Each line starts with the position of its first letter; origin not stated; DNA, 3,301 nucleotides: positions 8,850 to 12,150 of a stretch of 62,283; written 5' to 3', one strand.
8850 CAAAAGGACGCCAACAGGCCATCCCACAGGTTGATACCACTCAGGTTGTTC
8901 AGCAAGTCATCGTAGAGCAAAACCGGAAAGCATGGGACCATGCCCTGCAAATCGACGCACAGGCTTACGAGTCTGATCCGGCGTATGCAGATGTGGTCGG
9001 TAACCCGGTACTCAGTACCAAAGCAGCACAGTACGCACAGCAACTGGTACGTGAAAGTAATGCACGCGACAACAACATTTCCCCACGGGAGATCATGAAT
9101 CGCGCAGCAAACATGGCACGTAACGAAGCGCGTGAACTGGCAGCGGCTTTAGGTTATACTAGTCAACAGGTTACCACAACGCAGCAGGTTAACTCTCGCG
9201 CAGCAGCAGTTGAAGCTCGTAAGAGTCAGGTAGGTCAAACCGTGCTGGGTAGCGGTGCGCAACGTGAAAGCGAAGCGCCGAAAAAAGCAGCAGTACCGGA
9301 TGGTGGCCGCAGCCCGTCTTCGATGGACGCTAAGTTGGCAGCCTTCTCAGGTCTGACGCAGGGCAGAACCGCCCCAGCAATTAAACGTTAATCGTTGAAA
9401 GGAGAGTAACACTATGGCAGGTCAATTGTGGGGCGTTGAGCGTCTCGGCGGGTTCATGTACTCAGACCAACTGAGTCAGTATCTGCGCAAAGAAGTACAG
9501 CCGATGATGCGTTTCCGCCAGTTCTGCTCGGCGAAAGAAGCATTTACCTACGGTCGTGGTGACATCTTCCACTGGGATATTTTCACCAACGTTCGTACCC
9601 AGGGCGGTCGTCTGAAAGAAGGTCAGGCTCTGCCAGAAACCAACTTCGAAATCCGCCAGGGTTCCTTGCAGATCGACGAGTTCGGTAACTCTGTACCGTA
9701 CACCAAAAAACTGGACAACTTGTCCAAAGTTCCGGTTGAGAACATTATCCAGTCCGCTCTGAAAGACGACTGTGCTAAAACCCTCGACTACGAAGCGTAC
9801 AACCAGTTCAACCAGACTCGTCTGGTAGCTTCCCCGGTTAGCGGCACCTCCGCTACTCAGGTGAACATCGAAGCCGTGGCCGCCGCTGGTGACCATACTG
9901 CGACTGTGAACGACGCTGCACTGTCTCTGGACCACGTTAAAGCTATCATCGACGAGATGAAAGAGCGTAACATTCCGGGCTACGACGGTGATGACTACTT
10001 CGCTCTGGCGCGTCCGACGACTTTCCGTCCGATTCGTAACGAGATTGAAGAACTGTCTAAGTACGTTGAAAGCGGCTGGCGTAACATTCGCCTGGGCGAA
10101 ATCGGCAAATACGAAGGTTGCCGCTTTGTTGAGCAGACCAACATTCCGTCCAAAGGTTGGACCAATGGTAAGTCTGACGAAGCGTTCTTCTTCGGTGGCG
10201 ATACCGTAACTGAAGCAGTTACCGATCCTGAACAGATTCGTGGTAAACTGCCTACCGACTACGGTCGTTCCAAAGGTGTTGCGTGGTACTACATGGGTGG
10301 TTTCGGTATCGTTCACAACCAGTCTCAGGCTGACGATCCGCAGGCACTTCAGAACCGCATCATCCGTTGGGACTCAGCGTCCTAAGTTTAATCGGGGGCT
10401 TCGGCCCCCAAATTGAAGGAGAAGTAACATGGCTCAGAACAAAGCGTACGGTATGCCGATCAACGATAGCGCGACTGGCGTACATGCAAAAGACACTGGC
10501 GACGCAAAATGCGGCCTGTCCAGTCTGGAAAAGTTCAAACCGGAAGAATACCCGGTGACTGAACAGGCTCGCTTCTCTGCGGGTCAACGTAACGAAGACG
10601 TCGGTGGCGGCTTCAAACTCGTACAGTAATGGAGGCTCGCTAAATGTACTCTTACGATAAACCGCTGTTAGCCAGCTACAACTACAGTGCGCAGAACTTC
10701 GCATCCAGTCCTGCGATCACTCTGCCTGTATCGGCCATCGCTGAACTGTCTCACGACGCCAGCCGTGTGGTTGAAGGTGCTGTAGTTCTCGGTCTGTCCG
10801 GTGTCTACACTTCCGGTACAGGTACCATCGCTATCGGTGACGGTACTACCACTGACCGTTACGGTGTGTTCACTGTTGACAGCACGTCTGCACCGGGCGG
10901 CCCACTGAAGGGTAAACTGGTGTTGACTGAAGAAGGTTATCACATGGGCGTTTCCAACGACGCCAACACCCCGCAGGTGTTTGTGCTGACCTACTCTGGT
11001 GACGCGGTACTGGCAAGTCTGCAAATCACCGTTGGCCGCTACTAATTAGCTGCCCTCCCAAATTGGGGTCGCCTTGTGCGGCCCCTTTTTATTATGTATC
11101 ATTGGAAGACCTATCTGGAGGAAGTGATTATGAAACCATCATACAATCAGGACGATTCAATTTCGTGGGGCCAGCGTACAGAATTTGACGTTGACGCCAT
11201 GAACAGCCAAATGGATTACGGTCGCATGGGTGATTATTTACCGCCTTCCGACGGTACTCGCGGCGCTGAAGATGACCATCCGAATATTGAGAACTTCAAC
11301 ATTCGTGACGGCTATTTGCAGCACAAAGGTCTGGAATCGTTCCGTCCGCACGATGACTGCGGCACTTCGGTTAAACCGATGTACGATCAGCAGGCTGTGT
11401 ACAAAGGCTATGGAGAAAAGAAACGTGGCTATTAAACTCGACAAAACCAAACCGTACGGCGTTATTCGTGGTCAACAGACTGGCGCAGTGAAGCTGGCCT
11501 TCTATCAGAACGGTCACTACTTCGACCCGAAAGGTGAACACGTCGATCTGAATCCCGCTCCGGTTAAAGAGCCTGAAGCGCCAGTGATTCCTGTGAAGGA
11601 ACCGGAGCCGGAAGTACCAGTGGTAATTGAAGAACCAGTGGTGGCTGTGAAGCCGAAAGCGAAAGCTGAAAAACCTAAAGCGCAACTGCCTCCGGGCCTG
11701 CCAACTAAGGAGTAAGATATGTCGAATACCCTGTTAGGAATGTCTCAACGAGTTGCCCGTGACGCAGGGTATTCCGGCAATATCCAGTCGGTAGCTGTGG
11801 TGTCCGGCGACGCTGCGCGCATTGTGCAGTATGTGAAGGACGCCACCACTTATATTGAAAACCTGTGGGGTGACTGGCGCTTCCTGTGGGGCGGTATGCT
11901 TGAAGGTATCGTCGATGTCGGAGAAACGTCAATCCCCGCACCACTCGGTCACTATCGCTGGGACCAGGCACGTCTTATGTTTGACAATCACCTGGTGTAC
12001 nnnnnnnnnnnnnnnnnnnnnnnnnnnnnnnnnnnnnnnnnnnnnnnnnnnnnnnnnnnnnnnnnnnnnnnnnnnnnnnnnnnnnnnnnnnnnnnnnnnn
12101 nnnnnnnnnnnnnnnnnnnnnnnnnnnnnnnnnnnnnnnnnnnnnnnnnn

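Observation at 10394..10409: Recurrent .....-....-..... hairpin at three sites on both transcription directions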

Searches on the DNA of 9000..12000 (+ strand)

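Call 6: search_dna_similar(query=window:9000-12000:+, collection=phages, mode=near, max_rows=25)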
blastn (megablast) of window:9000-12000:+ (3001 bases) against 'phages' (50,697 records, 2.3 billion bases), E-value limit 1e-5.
Records with a match: 4; places in all: 4; records where one place covers at least 80% of the query: 3.
Best place of each record, by identity: 95-99% 1; 90-95% 2; 80-90% 1.
By first word of the organism name: Escherichia 4.
By host as written in the record: Escherichia coli 4.
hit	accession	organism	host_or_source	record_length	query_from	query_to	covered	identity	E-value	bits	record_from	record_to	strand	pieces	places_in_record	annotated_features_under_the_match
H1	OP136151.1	Escherichia phage Pondi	Escherichia coli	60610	1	3001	100%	95.8%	0e+0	4830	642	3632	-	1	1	hypothetical protein (x7)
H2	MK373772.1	Escherichia phage PTXU04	Escherichia coli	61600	1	3001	100%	94.3%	0e+0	4582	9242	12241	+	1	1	putative major capsid protein | hypothetical protein (x6) | terminator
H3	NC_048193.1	Escherichia phage PTXU04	Escherichia coli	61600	1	3001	100%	94.3%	0e+0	4582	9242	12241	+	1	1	putative major capsid protein | hypothetical protein (x6) | terminator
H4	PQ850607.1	Escherichia phage HelliStehle_Bas95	Escherichia coli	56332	1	2421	67%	88.0%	0e+0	2381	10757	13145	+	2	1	hypothetical protein (x5)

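Call 7: get_annotated_region(hit=H2, flank=9000)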
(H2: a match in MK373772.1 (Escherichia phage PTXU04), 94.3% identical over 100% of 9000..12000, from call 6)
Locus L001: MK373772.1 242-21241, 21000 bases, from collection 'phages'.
description: Escherichia phage PTXU04, complete genome.
organism: Escherichia phage PTXU04 (NCBI taxid 2508206)
taxonomy: Viruses; Duplodnaviria; Heunggongvirae; Uroviricota; Caudoviricetes; Xuquatrovirus; Xuquatrovirus PTXU04
host: Escherichia coli; source: sewage; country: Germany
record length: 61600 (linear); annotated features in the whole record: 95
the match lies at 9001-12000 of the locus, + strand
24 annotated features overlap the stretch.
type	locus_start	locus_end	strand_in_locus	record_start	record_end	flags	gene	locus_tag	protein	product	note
CDS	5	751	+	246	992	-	-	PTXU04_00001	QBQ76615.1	hypothetical protein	-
CDS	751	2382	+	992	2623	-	-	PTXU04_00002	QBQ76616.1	putative terminase large subunit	weakly similar to terminase large subunit [Vibrio phage 1.232.O._10N.261.51.E11], conserved domain 17 PHA02533 large ...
CDS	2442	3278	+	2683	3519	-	-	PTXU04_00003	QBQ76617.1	hypothetical protein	weak similarity to hypothetical protein [Edwardsiella phage KF-1]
CDS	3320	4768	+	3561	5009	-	-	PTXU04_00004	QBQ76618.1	putative tail fiber component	weak similarity to putative fiber protein [Escherichia phage LAMP], conserved domain Peptidase_S74 pfam13884 Chaperone ...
CDS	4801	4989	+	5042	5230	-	-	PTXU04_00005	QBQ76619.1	hypothetical protein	-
CDS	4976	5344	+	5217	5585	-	-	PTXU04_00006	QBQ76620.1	hypothetical protein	weak similarity to hypothetical protein NVP1232O_04 [Vibrio phage 1.232.O._10N.261.51.E11]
CDS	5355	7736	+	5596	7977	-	-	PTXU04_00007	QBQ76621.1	hypothetical protein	weak similarity to coil containing protein [Vibrio phage 1.232.O._10N.261.51.E11]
CDS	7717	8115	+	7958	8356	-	-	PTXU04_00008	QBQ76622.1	hypothetical protein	-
CDS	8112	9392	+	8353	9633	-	-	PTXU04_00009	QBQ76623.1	hypothetical protein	-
CDS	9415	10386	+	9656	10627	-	-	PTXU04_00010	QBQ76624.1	putative major capsid protein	similar to major capsid protein [Vibrio phage 1.232.O._10N.261.51.E11], weakly conserved domain capsid_maj_N4 TIGR04387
CDS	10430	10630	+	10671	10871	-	-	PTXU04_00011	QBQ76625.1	hypothetical protein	-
CDS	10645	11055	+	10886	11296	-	-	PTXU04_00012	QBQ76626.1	hypothetical protein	weakly similar to hypothetical protein NVP1232O_11 [Vibrio phage 1.232.O._10N.261.51.E11]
regulatory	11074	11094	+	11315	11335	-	-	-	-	terminator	putative transcriptional terminator, -16.10, determined with ARNOLD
CDS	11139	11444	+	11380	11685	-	-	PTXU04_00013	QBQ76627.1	hypothetical protein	-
CDS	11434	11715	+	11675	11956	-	-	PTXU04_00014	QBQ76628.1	hypothetical protein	-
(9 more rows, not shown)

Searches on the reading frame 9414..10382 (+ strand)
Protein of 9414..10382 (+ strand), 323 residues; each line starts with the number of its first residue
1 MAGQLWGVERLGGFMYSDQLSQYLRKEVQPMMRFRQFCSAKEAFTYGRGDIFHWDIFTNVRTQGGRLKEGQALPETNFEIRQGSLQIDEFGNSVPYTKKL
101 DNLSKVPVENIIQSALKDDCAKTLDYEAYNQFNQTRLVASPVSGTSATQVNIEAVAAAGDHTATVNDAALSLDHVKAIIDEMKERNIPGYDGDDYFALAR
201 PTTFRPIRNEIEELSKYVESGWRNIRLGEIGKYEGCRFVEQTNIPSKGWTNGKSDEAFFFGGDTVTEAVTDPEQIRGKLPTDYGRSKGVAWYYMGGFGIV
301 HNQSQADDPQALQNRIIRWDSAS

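Call 22: find_related_loci(query=window:9414-10382:+, collection=viral_contigs, flank=1500)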
Query window:9414-10382:+ (323 aa) in viral_contigs; peptide patterns used: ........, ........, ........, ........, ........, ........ (x = any residue, [..] = any of these).
21 stretches matched a pattern; 16 encode a relative of the query (tblastn E <= 1e-3); 16 distinct loci.
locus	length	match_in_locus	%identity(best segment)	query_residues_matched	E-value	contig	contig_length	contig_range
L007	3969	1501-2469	100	1-323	0e+0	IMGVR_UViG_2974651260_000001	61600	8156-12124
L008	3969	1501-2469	71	1-323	1e-164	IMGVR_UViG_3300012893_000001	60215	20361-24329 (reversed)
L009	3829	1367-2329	54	1-321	2e-113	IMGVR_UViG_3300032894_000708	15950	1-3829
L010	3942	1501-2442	53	1-323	5e-112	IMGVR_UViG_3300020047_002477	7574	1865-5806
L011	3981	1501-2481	51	1-321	6e-112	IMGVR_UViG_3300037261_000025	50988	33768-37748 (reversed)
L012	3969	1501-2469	51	1-323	3e-108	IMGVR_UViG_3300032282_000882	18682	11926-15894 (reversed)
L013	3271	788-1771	50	1-321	4e-108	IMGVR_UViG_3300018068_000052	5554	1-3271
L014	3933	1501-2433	47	1-321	2e-92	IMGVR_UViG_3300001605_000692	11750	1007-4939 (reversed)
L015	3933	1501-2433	47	1-321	2e-92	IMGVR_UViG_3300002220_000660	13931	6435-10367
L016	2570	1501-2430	46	4-323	1e-92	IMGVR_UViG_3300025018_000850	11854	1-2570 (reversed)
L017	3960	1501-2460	86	1-320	0e+0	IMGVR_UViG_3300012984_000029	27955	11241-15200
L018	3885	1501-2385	42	1-297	3e-67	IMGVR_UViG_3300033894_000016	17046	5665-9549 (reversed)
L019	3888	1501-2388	42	1-298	4e-66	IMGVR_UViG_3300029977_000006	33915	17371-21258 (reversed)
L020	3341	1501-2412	39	4-313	1e-63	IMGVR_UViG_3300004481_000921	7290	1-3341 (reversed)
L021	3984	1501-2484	50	1-321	1e-107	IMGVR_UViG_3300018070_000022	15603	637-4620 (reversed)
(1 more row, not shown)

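Call 25: find_related_loci(query=window:9414-10382:+, collection=viral_contigs, flank=10000)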
Query window:9414-10382:+ (323 aa) in viral_contigs; peptide patterns used: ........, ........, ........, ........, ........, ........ (x = any residue, [..] = any of these).
21 stretches matched a pattern; 16 encode a relative of the query (tblastn E <= 1e-3); 16 distinct loci.
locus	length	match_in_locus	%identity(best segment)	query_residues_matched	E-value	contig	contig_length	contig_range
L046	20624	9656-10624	100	1-323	0e+0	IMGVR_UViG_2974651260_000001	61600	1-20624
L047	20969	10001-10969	71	1-323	2e-163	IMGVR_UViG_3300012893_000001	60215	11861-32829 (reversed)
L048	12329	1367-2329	54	1-321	1e-112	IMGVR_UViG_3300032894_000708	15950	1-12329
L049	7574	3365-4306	53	1-323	1e-111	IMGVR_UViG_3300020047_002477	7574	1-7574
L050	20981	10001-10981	51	1-321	2e-111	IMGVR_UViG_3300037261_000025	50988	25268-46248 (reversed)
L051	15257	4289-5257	51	1-323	8e-108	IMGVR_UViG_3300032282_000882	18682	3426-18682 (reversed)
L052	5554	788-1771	50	1-321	3e-107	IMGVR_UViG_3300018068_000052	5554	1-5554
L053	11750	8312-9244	47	1-321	6e-92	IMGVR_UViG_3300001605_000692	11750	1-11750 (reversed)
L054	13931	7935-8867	47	1-321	6e-92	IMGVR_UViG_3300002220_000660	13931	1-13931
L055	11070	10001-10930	46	4-323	1e-91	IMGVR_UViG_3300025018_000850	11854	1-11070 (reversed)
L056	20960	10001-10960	86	1-320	0e+0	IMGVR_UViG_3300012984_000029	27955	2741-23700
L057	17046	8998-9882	42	1-297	8e-67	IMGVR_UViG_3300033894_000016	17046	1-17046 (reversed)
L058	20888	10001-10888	42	1-298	1e-65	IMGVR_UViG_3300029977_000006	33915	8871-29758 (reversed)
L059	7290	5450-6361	39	4-313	3e-63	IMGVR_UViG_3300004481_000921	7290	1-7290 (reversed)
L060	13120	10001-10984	50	1-321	4e-107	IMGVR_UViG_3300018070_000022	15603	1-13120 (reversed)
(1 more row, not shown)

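Call 34: search_protein_families(library=pfam, proteins=[window:9414-10382:+], max_evalue=0.01)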
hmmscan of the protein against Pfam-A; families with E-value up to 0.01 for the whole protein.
window:9414-10382:+ (323 aa): 1 family
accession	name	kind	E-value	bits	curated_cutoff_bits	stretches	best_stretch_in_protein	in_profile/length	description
PF05065.19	Phage_capsid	-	0.00025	21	24.2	1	12-131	1-117/280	Phage capsid family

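Call 35: search_protein_families(library=phrogs, proteins=[window:9414-10382:+], max_evalue=0.001)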
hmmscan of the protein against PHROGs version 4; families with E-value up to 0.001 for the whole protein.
window:9414-10382:+ (323 aa): 2 families
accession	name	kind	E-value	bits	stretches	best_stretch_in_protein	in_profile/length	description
phrog_1357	-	head and packaging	4.3e-12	46.6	1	19-300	36-334/356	major head protein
phrog_617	-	head and packaging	1e-07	32.2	1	63-187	396-508/626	major head protein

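Call 37: find_related_loci(query=window:9414-10382:+, collection=metagenome_contigs, flank=8000)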
Query window:9414-10382:+ (323 aa) in metagenome_contigs; peptide patterns used: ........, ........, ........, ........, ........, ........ (x = any residue, [..] = any of these).
123 stretches matched a pattern; 18 encode a relative of the query (tblastn E <= 1e-3); 18 distinct loci.
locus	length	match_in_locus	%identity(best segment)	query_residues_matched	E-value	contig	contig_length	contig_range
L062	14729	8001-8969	99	1-323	0e+0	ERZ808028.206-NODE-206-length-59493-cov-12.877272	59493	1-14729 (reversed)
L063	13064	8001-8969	90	1-323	0e+0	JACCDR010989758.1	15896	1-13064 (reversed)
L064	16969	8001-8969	71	1-323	1e-163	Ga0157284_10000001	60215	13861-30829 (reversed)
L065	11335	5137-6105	70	1-323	6e-160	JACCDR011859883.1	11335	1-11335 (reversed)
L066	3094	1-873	72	28-319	7e-148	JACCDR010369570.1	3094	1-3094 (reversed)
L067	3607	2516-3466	54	3-323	1e-114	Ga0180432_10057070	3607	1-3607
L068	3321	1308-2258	54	3-323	1e-115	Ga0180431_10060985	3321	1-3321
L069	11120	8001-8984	50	1-321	3e-107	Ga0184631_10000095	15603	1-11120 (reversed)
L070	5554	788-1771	50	1-321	2e-107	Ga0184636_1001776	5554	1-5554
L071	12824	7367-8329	51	1-323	2e-98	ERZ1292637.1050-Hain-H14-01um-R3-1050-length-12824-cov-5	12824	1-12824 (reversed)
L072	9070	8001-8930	46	4-323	9e-92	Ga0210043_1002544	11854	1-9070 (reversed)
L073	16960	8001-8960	86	1-320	0e+0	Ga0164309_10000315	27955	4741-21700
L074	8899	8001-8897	51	1-297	1e-90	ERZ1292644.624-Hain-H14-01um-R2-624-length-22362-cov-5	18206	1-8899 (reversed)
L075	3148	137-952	51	54-322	2e-90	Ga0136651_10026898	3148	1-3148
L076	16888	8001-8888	42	1-298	9e-66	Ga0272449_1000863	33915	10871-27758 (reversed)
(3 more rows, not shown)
